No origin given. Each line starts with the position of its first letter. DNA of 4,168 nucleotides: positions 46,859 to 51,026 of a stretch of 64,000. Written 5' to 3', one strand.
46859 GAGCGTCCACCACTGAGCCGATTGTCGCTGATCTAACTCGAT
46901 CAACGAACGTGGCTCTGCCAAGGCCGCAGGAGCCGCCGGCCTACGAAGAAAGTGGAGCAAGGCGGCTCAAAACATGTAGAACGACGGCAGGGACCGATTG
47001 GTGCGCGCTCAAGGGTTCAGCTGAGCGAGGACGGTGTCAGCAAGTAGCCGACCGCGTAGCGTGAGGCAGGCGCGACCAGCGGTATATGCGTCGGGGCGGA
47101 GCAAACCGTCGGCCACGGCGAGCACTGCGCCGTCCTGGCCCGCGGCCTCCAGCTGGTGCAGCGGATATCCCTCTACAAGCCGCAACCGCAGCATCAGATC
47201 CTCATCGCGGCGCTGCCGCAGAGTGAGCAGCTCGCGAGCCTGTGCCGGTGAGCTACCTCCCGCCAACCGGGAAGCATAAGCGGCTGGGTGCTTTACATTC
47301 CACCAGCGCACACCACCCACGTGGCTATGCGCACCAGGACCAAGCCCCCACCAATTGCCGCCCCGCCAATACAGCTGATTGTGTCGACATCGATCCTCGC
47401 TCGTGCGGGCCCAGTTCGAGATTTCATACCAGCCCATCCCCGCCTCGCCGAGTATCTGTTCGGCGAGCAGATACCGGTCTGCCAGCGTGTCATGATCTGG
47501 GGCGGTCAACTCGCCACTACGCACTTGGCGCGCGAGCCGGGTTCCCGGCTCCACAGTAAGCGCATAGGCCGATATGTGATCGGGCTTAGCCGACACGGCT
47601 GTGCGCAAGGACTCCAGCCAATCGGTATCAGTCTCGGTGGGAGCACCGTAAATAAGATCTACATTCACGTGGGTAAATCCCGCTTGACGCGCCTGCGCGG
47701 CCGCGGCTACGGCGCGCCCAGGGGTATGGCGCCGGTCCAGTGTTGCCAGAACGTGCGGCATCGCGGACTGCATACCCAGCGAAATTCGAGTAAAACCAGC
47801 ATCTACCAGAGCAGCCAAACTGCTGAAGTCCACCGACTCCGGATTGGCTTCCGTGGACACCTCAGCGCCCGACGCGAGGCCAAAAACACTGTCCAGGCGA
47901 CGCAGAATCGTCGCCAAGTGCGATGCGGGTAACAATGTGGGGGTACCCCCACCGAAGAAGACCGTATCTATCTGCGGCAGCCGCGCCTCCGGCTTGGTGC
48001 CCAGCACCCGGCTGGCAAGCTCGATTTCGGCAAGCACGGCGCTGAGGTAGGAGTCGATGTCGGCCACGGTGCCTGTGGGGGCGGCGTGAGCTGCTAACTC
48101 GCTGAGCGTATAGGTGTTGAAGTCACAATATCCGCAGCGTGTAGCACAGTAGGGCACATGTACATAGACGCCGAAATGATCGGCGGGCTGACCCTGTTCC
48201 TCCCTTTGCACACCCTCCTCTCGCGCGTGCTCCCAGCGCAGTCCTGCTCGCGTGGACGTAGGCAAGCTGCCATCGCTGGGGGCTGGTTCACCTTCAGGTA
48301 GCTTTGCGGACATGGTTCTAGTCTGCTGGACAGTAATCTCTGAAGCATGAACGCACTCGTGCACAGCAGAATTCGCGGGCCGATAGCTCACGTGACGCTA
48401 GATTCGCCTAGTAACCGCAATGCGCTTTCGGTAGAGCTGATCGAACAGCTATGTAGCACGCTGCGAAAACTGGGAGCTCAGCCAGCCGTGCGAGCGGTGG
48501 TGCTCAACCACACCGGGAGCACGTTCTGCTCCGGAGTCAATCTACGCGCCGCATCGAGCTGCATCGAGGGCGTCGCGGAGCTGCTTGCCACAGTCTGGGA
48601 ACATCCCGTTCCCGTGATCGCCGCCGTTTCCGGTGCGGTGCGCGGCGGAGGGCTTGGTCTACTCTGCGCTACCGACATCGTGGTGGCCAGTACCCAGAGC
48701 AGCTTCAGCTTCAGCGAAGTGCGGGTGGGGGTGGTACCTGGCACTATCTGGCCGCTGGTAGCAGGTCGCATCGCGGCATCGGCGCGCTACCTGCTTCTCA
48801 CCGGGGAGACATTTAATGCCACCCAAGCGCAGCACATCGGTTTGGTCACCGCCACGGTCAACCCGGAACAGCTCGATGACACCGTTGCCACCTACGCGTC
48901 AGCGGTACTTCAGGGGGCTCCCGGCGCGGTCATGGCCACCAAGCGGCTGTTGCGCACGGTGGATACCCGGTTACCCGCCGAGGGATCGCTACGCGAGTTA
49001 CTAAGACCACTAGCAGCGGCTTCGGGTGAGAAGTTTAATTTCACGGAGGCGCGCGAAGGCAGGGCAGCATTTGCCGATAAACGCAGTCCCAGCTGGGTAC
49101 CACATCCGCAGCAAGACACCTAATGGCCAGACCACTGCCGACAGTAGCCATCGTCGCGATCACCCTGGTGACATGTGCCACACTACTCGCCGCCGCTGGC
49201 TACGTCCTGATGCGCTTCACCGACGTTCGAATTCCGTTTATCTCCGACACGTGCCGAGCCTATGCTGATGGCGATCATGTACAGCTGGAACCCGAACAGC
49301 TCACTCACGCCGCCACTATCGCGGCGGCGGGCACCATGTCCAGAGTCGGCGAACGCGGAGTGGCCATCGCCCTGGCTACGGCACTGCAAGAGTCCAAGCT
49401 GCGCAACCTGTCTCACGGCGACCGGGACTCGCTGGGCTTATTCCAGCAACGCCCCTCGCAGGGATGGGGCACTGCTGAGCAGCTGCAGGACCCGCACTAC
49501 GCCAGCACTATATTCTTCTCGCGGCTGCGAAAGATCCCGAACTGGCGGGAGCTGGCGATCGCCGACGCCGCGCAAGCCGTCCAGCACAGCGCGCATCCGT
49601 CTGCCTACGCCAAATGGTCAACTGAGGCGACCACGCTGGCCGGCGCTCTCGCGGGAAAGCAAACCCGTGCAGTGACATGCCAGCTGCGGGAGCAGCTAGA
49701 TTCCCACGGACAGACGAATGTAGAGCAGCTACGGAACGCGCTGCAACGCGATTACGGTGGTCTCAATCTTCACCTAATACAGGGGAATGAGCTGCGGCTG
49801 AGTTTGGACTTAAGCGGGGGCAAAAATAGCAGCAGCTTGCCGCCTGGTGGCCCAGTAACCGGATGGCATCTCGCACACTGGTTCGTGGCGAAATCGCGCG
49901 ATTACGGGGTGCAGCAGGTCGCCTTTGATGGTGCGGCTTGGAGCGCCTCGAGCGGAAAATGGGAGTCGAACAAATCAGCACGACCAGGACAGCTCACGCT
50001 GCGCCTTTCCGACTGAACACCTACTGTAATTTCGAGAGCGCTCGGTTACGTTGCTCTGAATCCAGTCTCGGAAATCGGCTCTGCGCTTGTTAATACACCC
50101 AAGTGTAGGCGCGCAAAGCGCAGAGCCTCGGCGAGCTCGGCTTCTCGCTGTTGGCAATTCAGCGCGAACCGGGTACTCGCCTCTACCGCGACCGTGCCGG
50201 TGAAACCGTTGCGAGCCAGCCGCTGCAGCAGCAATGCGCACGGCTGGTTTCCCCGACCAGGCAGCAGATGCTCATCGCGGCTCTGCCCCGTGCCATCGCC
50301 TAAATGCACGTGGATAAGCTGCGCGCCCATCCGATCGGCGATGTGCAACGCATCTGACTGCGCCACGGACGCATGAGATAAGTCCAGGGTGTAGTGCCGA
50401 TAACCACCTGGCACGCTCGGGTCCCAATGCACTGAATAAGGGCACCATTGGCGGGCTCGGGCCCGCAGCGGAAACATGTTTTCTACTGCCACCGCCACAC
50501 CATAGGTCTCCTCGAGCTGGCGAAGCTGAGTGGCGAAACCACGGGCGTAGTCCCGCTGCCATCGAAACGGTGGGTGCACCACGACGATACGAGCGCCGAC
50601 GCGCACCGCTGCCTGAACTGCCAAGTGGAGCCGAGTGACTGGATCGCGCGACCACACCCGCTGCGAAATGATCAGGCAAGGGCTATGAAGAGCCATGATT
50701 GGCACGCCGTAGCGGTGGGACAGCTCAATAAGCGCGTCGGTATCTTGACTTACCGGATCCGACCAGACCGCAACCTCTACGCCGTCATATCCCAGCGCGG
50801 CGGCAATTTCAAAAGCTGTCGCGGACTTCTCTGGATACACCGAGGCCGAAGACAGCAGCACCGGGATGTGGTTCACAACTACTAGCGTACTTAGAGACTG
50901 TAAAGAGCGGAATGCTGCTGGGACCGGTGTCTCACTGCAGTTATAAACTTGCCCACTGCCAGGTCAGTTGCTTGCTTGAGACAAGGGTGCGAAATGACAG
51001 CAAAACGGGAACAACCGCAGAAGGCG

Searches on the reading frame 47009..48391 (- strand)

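Call 50: search_protein_families(library=pfam, proteins=[window:47009-48391:-], max_evalue=0.00001)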
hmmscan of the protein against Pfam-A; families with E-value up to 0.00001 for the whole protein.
window:47009-48391:- (460 aa): 1 family
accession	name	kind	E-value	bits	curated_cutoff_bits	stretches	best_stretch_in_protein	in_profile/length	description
PF04055.27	Radical_SAM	-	1.3e-20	74.7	29.5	1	76-263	1-164/166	Radical SAM superfamily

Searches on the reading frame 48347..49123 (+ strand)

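Call 50: search_protein_families(library=pfam, proteins=[window:48347-49123:+], max_evalue=0.00001)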
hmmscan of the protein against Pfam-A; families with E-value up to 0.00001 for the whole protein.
window:48347-49123:+ (258 aa): 2 families
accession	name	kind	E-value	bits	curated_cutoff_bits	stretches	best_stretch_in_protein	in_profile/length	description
PF00378.25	ECH_1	-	3.8e-38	131.7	27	1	11-250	4-248/251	Enoyl-CoA hydratase/isomerase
PF16113.10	ECH_2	-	2.1e-23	83.8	27.2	1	14-184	2-185/335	Enoyl-CoA hydratase/isomerase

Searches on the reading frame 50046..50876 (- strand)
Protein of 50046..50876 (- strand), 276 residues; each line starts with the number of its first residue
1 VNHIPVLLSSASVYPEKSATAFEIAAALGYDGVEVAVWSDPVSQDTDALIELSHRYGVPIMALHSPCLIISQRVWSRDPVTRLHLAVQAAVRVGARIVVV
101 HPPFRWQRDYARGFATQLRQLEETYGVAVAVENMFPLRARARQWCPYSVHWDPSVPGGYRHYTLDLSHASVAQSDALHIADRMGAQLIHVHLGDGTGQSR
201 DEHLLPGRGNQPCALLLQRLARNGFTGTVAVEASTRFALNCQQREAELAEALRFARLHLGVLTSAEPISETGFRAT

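Call 50: search_protein_families(library=pfam, proteins=[window:50046-50876:-], max_evalue=0.00001)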
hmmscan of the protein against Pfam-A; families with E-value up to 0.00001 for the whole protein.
window:50046-50876:- (276 aa): 1 family
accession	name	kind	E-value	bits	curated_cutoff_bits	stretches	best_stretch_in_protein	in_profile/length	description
PF01261.30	AP_endonuc_2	-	8.7e-24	85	31.1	1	22-256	1-247/249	Xylose isomerase-like TIM barrel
